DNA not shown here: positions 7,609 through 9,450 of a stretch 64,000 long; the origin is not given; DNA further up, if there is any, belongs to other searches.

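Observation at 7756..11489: Two tandem, overlapping secretin genes with a 70-bp near-identical stretch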

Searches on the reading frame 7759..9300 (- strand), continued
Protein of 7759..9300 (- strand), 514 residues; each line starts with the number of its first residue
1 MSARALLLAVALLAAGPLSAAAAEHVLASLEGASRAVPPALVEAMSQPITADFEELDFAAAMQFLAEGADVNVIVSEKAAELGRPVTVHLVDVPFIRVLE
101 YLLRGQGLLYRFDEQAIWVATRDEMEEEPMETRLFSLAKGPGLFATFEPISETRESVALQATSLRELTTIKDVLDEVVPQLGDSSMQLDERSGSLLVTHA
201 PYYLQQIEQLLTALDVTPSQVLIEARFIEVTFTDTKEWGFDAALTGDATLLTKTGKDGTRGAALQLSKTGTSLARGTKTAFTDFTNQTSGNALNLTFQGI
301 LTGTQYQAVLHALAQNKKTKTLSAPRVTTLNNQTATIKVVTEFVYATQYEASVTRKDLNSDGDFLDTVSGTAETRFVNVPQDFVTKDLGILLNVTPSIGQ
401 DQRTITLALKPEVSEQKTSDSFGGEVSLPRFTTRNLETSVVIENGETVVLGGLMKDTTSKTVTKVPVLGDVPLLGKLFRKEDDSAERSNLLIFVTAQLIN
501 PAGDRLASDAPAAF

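Call 33: search_solved_structures(query=window:7759-9300:-, max_evalue=1e-10, show_alignments=2)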
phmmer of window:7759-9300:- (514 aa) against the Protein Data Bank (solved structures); distinct sequences matched with E-value up to 1e-10: 19.
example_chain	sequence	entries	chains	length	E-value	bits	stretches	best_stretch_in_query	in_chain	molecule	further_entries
6w6m_A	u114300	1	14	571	2.3e-34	122.2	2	23-347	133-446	Type IV pilus secretin PilQ family protein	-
4av2_A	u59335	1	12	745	5.6e-32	114.3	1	46-506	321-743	TYPE IV PILUS BIOGENESIS AND COMPETENCE PROTEIN PILQ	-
9sh1_A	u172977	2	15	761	9.4e-31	110.3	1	46-499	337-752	Type IV pilus biogenesis and competence protein PilQ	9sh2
6i1x_A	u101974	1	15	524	2.2e-27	99.2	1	184-501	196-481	Type II secretion system protein D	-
3jc8_Qa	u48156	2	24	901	1.4e-26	96.5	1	45-339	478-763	PilQ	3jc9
5w68_A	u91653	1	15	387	2.6e-26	95.7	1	186-500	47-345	Putative type II secretion protein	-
6ve2_A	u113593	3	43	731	4e-26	95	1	386-501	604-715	Fimbrial assembly protein PilQ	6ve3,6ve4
9x0w_A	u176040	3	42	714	4.2e-26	95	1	386-501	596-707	Fimbrial assembly protein PilQ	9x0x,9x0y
5zdh_A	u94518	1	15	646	1.5e-25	93.1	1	185-500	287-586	Type II secretion system protein D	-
5wq7_A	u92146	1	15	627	1.7e-24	89.7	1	185-500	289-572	Putative type II secretion system protein D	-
5wln_G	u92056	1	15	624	1.2e-23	86.8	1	186-501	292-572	Type II secretion system protein D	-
6hcg_A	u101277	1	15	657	1.4e-23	86.6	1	191-501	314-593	Type II secretion system protein D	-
6i1y_A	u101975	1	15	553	2.3e-22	82.7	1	187-500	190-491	General secretion pathway protein GspD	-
5wq9_A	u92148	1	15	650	4.7e-21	78.3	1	193-500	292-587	Type II secretion system protein D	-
5wq8_A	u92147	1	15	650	8.4e-21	77.5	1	193-500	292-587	Type II secretion system protein D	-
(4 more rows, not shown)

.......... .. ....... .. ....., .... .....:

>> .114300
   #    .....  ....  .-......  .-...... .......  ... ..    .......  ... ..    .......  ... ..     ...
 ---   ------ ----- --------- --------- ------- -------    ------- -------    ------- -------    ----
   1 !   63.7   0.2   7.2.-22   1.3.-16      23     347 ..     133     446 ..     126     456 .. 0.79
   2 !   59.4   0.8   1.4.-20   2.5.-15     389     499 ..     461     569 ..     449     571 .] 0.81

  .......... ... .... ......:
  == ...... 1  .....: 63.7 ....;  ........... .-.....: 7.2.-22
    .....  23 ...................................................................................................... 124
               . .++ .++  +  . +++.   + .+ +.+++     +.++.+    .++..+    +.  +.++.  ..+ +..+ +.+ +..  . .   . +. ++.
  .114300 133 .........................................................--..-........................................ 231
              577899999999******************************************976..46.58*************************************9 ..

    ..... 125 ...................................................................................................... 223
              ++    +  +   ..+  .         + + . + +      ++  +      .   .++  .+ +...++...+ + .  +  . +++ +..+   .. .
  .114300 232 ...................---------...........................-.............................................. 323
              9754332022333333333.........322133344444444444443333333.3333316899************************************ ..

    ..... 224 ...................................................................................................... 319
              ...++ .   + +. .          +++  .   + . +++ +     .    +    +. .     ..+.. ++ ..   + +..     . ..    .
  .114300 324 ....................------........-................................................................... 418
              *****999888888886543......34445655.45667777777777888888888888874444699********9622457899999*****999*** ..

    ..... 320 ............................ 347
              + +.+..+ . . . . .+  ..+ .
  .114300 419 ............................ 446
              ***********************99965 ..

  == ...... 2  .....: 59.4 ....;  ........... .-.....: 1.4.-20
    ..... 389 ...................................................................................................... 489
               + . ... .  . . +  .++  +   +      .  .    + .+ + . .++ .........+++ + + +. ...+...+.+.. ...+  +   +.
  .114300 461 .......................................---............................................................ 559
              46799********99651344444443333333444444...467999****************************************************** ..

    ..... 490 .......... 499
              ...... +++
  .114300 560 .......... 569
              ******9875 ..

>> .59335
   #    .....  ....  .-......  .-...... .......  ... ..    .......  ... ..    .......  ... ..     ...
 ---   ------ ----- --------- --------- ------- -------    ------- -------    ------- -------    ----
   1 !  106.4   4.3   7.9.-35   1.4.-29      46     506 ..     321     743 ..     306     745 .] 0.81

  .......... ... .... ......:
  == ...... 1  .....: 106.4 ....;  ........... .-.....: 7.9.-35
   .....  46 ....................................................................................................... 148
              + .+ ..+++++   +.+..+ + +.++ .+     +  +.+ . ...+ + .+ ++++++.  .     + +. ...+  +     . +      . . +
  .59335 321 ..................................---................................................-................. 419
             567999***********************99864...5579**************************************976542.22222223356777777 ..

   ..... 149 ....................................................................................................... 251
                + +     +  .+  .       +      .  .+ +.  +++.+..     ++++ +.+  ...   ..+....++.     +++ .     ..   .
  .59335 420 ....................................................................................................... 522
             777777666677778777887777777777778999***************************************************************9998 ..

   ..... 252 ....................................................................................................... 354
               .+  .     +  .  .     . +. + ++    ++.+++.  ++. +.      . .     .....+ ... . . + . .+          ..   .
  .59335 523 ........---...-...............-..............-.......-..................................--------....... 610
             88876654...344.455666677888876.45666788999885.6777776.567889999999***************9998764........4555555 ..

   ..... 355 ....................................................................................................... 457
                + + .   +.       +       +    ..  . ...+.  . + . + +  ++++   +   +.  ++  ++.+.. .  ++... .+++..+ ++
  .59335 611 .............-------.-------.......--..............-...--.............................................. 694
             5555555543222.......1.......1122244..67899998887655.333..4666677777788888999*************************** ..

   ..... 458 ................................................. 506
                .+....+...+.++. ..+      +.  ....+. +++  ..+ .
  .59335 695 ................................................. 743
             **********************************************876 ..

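Call 44: predict_structure(alignment_id=A2)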
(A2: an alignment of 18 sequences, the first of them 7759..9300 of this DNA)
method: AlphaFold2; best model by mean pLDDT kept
length: 514 residues; sequences in the alignment: 18
mean_pLDDT: 54.2   pTM: 0.38
mean pLDDT of the five models: 54.2, 50.2, 49.2, 48.5, 48.4
residues with pLDDT >= 90: 7; 70-90: 125; 50-70: 136; < 50: 246
segments of 3 or more residues with pLDDT < 50: 1-36, 142-167, 215-218, 232-256, 258-300, 314-318, 342-356, 373-385, 416-436, 451-488, 501-514
pLDDT, mean of each block of 10 residues (from residue 1): 42 37 28 43 77 86 87 89 85 85 86 83 87 68 41 36 49 79 80 76 78 56 65 34 29 37 28 23 23 31 52 49 60 64 41 47 55 41 48 66 65 51 30 48 63 39 32 30 42 65 35 31
secondary structure, 60 per line:
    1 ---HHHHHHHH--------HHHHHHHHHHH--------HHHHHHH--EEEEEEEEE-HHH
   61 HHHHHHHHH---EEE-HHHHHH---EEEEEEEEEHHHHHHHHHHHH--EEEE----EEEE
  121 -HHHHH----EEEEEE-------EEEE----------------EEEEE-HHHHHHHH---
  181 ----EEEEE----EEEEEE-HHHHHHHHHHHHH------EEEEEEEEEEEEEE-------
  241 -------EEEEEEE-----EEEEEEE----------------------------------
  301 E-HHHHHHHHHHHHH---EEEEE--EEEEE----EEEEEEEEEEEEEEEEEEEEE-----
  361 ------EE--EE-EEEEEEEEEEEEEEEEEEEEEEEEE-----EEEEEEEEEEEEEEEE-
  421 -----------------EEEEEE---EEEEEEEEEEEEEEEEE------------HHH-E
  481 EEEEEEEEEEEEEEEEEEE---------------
elements in order: H4-11 H20-30 H39-45 E48-56 H58-69 E73-75 H77-82 E86-94 H95-106 E109-112 E117-120 H122-126 E131-136 E144-147 E164-168 H170-177 E185-189 E194-199 H201-213 E220-233 E248-254 E260-266 H303-315 E319-323 E326-330 E335-355 E374-398 E404-419 E438-443 E447-463 E480-499

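Call 57: find_encoding_contigs(protein=P0004, flank=3000, max_places=1)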
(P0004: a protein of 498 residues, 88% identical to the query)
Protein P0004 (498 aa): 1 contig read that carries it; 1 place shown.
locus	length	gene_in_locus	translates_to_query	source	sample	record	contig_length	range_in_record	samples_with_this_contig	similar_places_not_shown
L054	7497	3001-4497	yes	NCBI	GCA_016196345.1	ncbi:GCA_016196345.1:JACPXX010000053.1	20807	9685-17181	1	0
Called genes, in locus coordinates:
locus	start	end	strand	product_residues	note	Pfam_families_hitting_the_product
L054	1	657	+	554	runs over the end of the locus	PF07719:TPR_2 (faint)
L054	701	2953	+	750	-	PF07719:TPR_2 (faint), PF03958:Secretin_N (weak), PF00263:Secretin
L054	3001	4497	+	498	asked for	PF03958:Secretin_N (weak), PF00263:Secretin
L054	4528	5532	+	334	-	PF00356:LacI, PF00532:Peripla_BP_1, PF13407:Peripla_BP_4, PF13377:Peripla_BP_3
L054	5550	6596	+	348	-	-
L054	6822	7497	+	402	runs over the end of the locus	PF00155:Aminotran_1_2, PF01212:Beta_elim_lyase (faint)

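Call 58: find_encoding_contigs(protein=P0003, flank=3000, max_places=1)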
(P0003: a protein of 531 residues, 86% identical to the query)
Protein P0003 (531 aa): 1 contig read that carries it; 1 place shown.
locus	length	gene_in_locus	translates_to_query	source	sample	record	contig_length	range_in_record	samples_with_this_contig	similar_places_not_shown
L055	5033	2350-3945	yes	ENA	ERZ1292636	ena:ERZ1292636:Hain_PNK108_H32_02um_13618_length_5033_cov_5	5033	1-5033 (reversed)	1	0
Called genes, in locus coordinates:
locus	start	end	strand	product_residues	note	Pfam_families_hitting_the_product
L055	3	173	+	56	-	?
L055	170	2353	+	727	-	PF07719:TPR_2 (faint), PF03958:Secretin_N (weak), PF00263:Secretin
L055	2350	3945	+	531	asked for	PF03958:Secretin_N (faint), PF00263:Secretin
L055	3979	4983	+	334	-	PF00356:LacI, PF00532:Peripla_BP_1, PF13407:Peripla_BP_4, PF13377:Peripla_BP_3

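Call 59: find_encoding_contigs(protein=P0006, flank=3000, max_places=1)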
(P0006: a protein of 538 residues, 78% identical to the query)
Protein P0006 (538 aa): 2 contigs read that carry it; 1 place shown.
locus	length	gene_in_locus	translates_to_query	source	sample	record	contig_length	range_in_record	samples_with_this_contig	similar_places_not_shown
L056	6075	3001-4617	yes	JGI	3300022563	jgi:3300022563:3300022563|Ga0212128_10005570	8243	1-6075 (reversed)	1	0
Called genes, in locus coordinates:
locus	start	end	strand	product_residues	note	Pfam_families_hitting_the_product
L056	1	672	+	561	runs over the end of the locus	PF07719:TPR_2 (faint), PF19556:PRTRC_E (weak)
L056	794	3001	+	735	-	PF03958:Secretin_N (weak), PF00263:Secretin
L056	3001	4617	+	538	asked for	PF07660:STN (weak), PF03958:Secretin_N (weak), PF00263:Secretin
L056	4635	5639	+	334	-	PF00356:LacI, PF00532:Peripla_BP_1, PF13407:Peripla_BP_4, PF13377:Peripla_BP_3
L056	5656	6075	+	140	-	?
